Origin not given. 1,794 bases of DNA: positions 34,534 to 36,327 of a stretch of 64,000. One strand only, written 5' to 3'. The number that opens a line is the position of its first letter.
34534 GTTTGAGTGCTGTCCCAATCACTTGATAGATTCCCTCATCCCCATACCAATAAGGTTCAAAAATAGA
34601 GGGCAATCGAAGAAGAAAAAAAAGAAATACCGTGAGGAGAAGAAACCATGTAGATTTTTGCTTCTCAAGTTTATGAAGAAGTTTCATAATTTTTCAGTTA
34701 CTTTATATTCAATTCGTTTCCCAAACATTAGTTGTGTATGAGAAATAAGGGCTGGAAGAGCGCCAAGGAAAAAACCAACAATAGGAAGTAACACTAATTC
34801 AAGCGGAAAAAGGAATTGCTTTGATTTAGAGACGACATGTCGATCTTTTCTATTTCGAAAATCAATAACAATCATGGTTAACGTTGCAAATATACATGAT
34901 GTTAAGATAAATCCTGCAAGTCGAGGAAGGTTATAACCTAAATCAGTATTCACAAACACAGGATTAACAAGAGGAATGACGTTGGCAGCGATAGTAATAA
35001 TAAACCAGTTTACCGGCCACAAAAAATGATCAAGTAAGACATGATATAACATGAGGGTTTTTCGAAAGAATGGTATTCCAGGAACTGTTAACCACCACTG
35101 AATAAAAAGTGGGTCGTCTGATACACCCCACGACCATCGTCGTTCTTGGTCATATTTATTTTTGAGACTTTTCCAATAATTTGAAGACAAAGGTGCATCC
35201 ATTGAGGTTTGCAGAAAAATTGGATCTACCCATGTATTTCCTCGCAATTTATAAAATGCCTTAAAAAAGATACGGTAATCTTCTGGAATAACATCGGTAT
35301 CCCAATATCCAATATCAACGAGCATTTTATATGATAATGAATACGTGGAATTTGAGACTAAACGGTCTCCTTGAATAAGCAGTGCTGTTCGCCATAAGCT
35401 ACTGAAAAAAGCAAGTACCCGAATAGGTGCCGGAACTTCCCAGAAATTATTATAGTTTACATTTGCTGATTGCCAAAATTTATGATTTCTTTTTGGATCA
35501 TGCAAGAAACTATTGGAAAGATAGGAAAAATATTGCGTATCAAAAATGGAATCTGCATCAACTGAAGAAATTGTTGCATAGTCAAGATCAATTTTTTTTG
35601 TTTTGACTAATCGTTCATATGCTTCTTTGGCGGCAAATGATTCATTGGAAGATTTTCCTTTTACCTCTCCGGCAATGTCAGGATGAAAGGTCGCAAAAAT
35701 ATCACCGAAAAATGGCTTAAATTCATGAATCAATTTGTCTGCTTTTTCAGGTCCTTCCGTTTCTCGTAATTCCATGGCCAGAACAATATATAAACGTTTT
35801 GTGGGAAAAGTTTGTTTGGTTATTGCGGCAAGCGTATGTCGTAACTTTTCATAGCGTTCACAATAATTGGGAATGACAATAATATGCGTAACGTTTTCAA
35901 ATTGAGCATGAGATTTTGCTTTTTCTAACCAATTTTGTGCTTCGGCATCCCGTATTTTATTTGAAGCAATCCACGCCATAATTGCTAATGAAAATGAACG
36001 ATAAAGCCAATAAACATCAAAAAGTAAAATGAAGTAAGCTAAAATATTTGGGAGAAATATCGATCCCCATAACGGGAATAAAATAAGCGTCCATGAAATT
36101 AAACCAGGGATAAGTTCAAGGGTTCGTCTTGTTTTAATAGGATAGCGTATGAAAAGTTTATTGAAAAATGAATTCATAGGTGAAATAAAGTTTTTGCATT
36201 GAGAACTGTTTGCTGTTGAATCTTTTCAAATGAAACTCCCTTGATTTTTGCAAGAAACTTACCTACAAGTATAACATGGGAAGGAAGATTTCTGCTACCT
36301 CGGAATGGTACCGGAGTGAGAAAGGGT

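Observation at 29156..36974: Tightly overlapping envelope-glycan operon combining a UbiA-type prenyl-phosphate sugar synthase, a MraY/WecA-like initiating transferase, an ArnT/PMT-like GT-C and a processive QxxRW GT2.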

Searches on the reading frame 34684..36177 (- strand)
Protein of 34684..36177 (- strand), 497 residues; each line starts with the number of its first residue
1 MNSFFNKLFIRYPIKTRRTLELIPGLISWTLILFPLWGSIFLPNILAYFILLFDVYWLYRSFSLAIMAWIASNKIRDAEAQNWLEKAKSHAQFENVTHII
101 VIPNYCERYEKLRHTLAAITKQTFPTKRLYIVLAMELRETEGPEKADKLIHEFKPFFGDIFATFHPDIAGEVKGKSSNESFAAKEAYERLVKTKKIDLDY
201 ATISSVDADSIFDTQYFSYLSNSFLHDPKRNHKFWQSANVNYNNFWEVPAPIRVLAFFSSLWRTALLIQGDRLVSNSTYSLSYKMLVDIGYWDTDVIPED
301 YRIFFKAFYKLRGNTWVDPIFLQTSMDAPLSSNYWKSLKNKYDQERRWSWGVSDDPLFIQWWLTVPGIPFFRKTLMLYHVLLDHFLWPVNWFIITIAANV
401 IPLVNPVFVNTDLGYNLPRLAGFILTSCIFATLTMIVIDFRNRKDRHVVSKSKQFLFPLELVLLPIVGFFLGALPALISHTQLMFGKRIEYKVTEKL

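Call 3: search_protein_families(library=pfam, proteins=[window:34684-36177:-], max_evalue=0.01)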
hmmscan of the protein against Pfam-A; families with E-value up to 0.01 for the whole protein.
window:34684-36177:- (497 aa): 0 families

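Call 4: search_protein_families(library=ncbifam, proteins=[window:34684-36177:-], max_evalue=0.01)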
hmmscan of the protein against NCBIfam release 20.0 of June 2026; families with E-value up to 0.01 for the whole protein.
window:34684-36177:- (497 aa): 2 families
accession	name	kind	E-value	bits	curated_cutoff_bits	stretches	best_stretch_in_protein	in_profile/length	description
TIGR03937.1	PgaC_IcaA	equivalog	4.3e-05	22.6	422.3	1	201-488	127-395/407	poly-beta-1,6-N-acetyl-D-glucosamine synthase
NF003958.0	PRK05454.2-1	equivalog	0.0064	14.7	419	0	46-123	54-134/704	glucans biosynthesis glucosyltransferase MdoH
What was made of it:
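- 34684..36177 (-): Membrane-integrated family-2 glycosyltransferase (called GT2L here) with a hyaluronan/cellulose-synthase-like architecture. It has two N-terminal TM helices, a GT-A domain with D207xD209, E299-D300 and Q344xxR347W348, and C-terminal TM helices. The window protein has no Pfam hit (call 3) and a weak PgaC hit (call 4).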

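Call 6: search_solved_structures(query=window:34684-36177:-, max_evalue=1, show_alignments=2)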
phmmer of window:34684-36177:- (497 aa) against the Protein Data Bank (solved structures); distinct sequences matched with E-value up to 1: 2.
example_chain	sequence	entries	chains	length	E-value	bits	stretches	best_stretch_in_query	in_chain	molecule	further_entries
8a16_A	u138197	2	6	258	0.13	14.2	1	254-324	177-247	Receptor-type tyrosine-protein phosphatase mu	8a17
2v5y_A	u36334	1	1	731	0.49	12.4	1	256-324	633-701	RECEPTOR-TYPE TYROSINE-PROTEIN PHOSPHATASE MU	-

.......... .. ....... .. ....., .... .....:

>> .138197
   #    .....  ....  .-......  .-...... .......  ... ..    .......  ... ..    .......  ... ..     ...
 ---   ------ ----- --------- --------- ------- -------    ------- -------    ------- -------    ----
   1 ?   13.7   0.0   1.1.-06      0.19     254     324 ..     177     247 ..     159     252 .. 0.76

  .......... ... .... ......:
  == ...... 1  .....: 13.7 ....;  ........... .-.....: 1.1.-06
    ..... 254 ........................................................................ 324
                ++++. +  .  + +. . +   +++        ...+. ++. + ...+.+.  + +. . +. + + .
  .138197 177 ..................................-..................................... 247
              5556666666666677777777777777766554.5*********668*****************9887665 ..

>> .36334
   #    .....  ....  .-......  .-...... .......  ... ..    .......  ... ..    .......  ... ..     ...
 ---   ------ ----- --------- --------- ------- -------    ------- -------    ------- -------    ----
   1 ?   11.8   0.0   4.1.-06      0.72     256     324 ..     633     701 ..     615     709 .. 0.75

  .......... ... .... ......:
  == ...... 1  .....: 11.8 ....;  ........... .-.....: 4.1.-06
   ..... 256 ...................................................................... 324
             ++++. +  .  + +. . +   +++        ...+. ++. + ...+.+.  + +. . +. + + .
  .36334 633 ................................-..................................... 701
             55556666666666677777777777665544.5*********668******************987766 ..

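Call 14: find_homologous_proteins(query=window:34684-36177:-, max_evalue=0.001)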
Query window:34684-36177:- (497 aa): 3403 proteins with E <= 0.001 among 8000 candidates; the best 120 are listed.
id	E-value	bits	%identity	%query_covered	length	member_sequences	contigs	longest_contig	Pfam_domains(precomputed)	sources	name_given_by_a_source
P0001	0.0e+0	1143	100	100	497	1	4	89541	-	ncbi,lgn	-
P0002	6.2e-292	987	87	100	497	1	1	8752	-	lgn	-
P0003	5.7e-280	947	82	100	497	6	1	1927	-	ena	-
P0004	9.1e-273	924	80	100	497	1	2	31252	-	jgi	-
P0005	4.9e-269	911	78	100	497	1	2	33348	-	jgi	-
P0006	5.3e-269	911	78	100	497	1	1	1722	-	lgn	-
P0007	7.3e-268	908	77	100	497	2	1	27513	-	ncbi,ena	-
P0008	6.9e-265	898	77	100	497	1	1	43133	-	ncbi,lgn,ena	-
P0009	1.6e-264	897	76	100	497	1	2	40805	-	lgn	-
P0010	2.8e-263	892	77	100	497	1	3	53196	-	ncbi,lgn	ncbi:MAG TPA: glycosyltransferase family 2 protein [Patescibacteria group bacterium]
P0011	3.7e-261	885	77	100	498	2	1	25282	-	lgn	-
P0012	1.9e-260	883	74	100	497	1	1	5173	-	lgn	-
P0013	7.4e-260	881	76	100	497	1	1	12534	-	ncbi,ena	-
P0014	1.0e-259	881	77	100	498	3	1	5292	PF13632.13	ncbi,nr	ncbi:MAG: glycosyltransferase family 2 protein [Patescibacteria group bacterium]|nr:glycosyltransfer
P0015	2.3e-258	876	77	100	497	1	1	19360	-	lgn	-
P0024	4.7e-254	862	76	100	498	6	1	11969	PF13632.13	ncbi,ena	-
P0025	8.5e-254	861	76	100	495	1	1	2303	PF13632.13,PF13641.13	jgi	jgi:hypothetical protein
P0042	1.7e-249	847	74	100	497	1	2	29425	PF13632.13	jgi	-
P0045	3.7e-249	846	71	100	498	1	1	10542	PF13632.13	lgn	-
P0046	3.4e-248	843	72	100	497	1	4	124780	PF13632.13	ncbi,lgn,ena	-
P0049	8.1e-248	841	72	100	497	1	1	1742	PF13632.13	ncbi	-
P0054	4.5e-247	839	73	100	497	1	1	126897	PF13632.13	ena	-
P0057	1.4e-246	837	72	100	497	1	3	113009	PF13632.13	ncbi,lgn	-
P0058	1.6e-246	837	72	100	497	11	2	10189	PF13632.13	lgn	-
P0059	1.7e-246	837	72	100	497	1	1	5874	PF13632.13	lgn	-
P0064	8.5e-246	835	72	100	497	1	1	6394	PF13632.13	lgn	-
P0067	1.9e-245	834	72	100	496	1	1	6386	PF13632.13,PF13641.13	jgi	jgi:cellulose synthase/poly-beta-1,6-N-acetylglucosamine synthase-like glycosyltransferase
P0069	3.3e-245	833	70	100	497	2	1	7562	PF13632.13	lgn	-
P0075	1.6e-244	831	72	100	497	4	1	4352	PF13632.13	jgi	-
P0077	2.1e-244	830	71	100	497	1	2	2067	PF13632.13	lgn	-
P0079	3.9e-244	829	71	100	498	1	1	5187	PF13632.13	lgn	-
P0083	5.2e-244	829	71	100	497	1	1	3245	PF13632.13,PF13641.13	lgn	-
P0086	8.3e-244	828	70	100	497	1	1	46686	PF13632.13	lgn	-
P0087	9.5e-244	828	71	100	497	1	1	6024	PF13632.13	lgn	-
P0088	1.1e-243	828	70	100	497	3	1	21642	PF13632.13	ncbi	-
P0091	2.2e-243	827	71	100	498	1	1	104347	PF13632.13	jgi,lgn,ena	-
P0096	1.4e-242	824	72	100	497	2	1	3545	PF13632.13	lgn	-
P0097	1.5e-242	824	71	100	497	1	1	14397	PF13632.13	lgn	-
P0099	1.5e-242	824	72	100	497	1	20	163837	PF13632.13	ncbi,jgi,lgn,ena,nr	ncbi:MAG: hypothetical protein A3F31_01220 [Candidatus Levybacteria bacterium RIFCSPHIGHO2_12_FULL_3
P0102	2.4e-242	823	72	100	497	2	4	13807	PF13632.13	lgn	-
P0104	4.9e-242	822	71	100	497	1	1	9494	PF13632.13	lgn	-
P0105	6.8e-242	822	71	100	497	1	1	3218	PF13632.13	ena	-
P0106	7.3e-242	822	71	100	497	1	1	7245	PF13632.13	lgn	-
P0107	8.4e-242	822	69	100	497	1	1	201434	PF13632.13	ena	-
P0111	3.2e-241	820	71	100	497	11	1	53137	PF13632.13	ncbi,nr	ncbi:MAG: hypothetical protein A2171_01320 [Candidatus Levybacteria bacterium RBG_13_35_9]|nr:MAG: h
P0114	4.1e-241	819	71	100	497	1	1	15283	PF13632.13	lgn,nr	nr:glycosyltransferase family 2 protein [Candidatus Levybacteria bacterium]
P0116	5.3e-241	819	71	100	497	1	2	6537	PF13632.13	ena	-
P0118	7.4e-241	818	71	100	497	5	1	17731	PF13632.13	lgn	-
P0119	9.0e-241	818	71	100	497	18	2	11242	PF13632.13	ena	-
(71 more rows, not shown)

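Call 32: predict_structure(alignment_id=A1)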
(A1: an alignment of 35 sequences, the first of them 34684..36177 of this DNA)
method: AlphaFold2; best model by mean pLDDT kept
length: 497 residues; sequences in the alignment: 35
mean_pLDDT: 79.7   pTM: 0.79
mean pLDDT of the five models: 79.7, 77.5, 75.6, 74.2, 73.3
residues with pLDDT >= 90: 139; 70-90: 260; 50-70: 75; < 50: 23
segments of 3 or more residues with pLDDT < 50: 170-172, 353-357, 487-497
pLDDT, mean of each block of 10 residues (from residue 1): 74 79 73 72 76 78 86 91 97 96 85 93 97 89 94 97 76 64 93 95 88 94 95 90 86 85 81 78 91 60 80 89 86 88 74 52 70 75 57 62 74 78 77 79 62 81 77 73 53 32
secondary structure, 60 per line:
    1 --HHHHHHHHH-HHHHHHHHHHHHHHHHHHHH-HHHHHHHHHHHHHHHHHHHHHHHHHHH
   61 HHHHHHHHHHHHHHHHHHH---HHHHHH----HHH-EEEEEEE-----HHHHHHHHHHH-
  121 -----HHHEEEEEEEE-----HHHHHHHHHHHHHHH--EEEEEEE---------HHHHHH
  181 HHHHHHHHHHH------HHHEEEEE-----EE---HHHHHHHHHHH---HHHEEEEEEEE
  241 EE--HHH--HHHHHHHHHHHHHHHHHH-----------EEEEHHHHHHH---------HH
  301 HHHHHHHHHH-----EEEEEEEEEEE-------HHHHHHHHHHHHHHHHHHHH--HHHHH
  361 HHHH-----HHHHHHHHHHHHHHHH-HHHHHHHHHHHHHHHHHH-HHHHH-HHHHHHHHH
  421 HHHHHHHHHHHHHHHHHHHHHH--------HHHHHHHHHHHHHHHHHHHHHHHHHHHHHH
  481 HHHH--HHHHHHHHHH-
elements in order: H3-11 H13-32 H34-79 H83-88 E97-103 H109-119 E129-136 H142-156 E159-165 H175-191 E201-205 H216-226 E233-242 H250-267 E279-282 H283-289 H299-310 E316-326 H334-353 H356-364 H370-385 H387-404 H406-410 H412-442 H451-484 H487-496
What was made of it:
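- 34684..36177 (-): The AF2 model has pLDDT 79.7 (call 32).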

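Call 34: fold_search(model_id=the predicted structure, library=pdb)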
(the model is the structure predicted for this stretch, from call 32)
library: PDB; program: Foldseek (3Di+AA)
matches with E <= 10: 768; with E <= 0.001: 146
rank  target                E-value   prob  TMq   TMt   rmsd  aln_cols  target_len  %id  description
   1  7sp7_A                6.7e-09  1.00  0.57  0.57   6.4       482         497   12  Chlorella virus hyaluronan synthase inhibited by UDP (released 2022-04-06)
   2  7sp8_A                7.0e-09  1.00  0.57  0.56   6.6       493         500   12  Chlorella virus Hyaluronan Synthase bound to UDP-GlcNAc (released 2022-04-06)
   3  9b8v_E                7.3e-09  1.00  0.50  0.32  18.9       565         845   15  AlphaFold2 informed cryo-EM model of the E. coli cellulose synthase BcsAG3B6 complex (released 2025-02-19)
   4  8smm_A                1.0e-08  1.00  0.47  0.46  19.5       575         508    9  Xenopus laevis hyaluronan synthase 1 (released 2024-05-01)
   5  9yq5_A                1.3e-08  1.00  0.55  0.55   6.6       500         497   10  Chlorella virus hyaluronan synthase bound to an inserted UDP-GlcA (released 2025-12-10)
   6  8sne_A                2.0e-08  1.00  0.55  0.56   7.9       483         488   13  Chlorella virus Hyaluronan Synthase bound to GlcA extended GlcNAc primer and UDP (released 2024-05-01)
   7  5ej1_A                2.5e-08  1.00  0.47  0.34  12.9       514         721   14  Pre-translocation state of bacterial cellulose synthase (released 2016-03-30)
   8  4p00_A                2.6e-08  1.00  0.46  0.33  13.9       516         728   16  Bacterial Cellulose Synthase in complex with cyclic-di-GMP and UDP (released 2014-04-09)
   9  6yv7_B                3.0e-08  1.00  0.42  0.59  12.5       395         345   12  Mannosyltransferase PcManGT from Pyrobaculum calidifontis (released 2020-07-22)
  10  9yq2_A                4.9e-08  1.00  0.58  0.59   5.9       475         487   11  Chlorella virus hyaluronan synthase bound to DDM (released 2025-12-10)
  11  7sp9_A                5.1e-08  1.00  0.48  0.48  16.9       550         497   12  Chlorella virus Hyaluronan Synthase in the GlcNAc-primed channel-closed state (released 2022-04-06)
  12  8smn_A                5.3e-08  1.00  0.43  0.41  17.3       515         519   11  Xenopus laevis hyaluronan synthase 1, nascent HA polymer bound state (released 2024-05-01)
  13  9fnn_A                5.6e-08  1.00  0.46  0.31  20.9       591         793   16  Cryo-EM structure of the c-di-GMP-saturated 'crown'less Bcs macrocomplex for cellulose secretion in E. coli (released 2024-10-16)
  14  4hg6_A                1.2e-07  1.00  0.45  0.32  16.9       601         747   14  Structure of a cellulose synthase - cellulose translocation intermediate (released 2012-12-19)
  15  9yq4_A                1.4e-07  1.00  0.59  0.60   5.6       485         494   12  Chlorella virus hyaluronan synthase bound to a proofreading UDP-GlcA (released 2025-12-10)
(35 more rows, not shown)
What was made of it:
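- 34684..36177 (-): Foldseek top hits are Chlorella virus HAS (TM 0.57-0.59 over about 485 columns), BcsA, XlHAS1 and chitin synthase (call 34).
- On Membrane-integrated processive GT2 synthases (HAS/BcsA/CHS/PgaC): The AF2 model (pLDDT 79.7) aligns over 475-500 columns with Chlorella virus HAS at TM 0.55-0.59 (calls 32, 34).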

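Call 70: search_protein_representatives(protein=window:34684-36177:-)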
Query: 497 residues. Proteins with E-value up to 0.001 (for the whole library): 1765; up to 1e-10: 1099; up to 1e-30: 303. The best 150 are listed.
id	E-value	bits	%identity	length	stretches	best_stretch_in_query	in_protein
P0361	1.2e-186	637.9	55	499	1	2-497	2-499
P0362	2.4e-125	435.7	43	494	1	7-497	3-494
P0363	1.8e-117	409.7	41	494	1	6-497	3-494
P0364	6.3e-114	398.0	43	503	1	11-497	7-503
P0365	1.8e-113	396.6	41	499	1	7-496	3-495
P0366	4.0e-110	385.5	38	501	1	3-497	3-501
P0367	6.2e-110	384.8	40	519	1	13-497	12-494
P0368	1.1e-107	377.5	40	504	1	9-497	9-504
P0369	9.0e-102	357.9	39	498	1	18-497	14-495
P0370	1.4e-100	354.0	39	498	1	11-497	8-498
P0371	1.1e-99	351.1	41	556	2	92-497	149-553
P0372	1.8e-95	337.1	39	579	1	17-496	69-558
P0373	3.5e-95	336.2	38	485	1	23-497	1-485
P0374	7.8e-93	328.4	36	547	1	17-497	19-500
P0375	1.2e-90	321.2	35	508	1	17-497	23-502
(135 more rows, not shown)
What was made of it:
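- Closest known: Class I hyaluronan synthase, BcsA cellulose synthase, chitin synthase and PgaC. Different: The family is small: 303 clusters at E<=1e-30 among 1.84 billion representatives (call 70).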

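Call 72: search_solved_structures(query=A5, max_evalue=0.1, show_alignments=1)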
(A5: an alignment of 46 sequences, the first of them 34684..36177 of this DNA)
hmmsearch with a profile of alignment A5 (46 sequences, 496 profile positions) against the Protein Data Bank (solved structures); distinct sequences matched with E-value up to 0.1: 8.
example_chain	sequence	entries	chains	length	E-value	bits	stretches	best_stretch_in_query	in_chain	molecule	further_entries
6yv7_A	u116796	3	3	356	0.0057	18.6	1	68-133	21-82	Glycosyl transferase, family 2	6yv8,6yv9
6yv7_B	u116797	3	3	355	0.0059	18.6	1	68-133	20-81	Glycosyl transferase, family 2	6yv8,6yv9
5ej1_A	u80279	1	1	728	0.044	15.7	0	97-223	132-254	Putative cellulose synthase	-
4hg6_A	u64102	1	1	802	0.058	15.3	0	97-223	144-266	Cellulose Synthase Subunit A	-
4p00_A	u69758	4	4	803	0.058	15.3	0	97-223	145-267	Cellulose Synthase A subunit | Cellulose Synthase subunit A | Putative cellulose synthase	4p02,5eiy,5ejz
7lby_A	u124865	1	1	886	0.063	15.2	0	97-378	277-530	Cellulose synthase catalytic subunit [UDP-forming]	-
9b8v_E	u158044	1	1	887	0.065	15.1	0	97-378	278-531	Cellulose synthase catalytic subunit [UDP-forming]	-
9fmv_A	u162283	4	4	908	0.072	15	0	97-378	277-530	Cellulose synthase catalytic subunit [UDP-forming]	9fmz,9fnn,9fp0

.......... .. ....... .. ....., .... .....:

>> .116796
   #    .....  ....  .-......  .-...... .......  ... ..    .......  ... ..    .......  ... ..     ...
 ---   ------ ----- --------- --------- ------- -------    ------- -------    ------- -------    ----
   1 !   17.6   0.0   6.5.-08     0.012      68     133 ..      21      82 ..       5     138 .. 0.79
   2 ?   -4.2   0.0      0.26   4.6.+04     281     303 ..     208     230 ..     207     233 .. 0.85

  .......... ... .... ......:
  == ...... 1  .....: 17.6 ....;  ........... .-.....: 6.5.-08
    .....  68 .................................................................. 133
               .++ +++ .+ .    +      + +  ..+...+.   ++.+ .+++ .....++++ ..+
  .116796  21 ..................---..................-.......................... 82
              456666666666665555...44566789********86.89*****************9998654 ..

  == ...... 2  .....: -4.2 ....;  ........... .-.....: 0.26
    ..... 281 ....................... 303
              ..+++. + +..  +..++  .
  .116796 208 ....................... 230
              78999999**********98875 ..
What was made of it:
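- On Membrane-integrated processive GT2 synthases (HAS/BcsA/CHS/PgaC): The family profile against the PDB gives only E=0.006-0.07 (call 72).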

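Call 73: search_protein_families(library=pfam, alignment_id=A5, max_evalue=0.01)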
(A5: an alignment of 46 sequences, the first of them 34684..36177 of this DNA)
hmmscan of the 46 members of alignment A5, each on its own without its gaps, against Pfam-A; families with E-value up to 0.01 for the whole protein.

A. member 1, window:34684-36177:- (497 aa): 0 families

B. families by the number of members that match (of 46 scanned): 6 families
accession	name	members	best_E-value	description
PF13632.12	Glyco_trans_2_3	34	1.6e-10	Glycosyl transferase family group 2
PF13641.12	Glyco_tranf_2_3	10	6.5e-09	Glycosyltransferase like family 2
PF00535.33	Glycos_transf_2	9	0.00027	Glycosyl transferase family 2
PF03142.21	Chitin_synth_2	3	0.0004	Chitin synthase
PF05805.17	L6_membrane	1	0.0049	L6 membrane protein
PF25794.1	SACS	1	0.0094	Sacsin domain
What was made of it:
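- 34684..36177 (-): 34 of 46 relatives hit PF13632 (call 73).
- On Membrane-integrated processive GT2 synthases (HAS/BcsA/CHS/PgaC): 34 of 46 relatives hit PF13632 and 3 hit Chitin_synth_2 (call 73).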

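Call 90: find_related_loci(query=A6, collection=metagenome_contigs, flank=10000)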
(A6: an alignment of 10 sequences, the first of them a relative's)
Query A6 (508 aa) in metagenome_contigs; peptide patterns used: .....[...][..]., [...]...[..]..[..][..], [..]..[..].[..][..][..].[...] (x = any residue, [..] = any of these).
600 stretches matched a pattern (row limit reached: there are more); 546 encode a relative of the query (tblastn E <= 1e-3); the best 80 are kept; 80 distinct loci.
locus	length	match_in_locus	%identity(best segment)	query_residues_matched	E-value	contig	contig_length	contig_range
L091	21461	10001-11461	45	20-506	2e-130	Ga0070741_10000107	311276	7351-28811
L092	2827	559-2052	45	11-506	1e-134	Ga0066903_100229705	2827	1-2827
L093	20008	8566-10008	46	24-502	6e-125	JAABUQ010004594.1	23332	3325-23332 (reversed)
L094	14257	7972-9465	42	4-502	5e-121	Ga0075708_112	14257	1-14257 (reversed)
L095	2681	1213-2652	41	24-502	5e-126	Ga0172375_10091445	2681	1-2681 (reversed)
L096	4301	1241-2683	44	24-503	2e-121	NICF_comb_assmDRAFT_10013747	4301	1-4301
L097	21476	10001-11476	42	11-501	3e-119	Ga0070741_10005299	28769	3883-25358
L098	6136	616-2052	40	24-501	7e-119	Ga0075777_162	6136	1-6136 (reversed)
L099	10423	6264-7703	42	24-502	6e-119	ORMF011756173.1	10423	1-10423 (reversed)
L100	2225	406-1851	41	24-502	3e-125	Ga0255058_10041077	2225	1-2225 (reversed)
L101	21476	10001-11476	43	11-501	1e-117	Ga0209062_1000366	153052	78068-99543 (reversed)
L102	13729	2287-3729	43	24-502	7e-118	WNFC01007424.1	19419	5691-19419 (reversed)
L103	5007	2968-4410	43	24-502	2e-118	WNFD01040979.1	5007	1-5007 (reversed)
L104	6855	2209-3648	42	24-502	1e-116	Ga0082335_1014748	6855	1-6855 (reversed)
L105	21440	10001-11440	38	24-502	1e-116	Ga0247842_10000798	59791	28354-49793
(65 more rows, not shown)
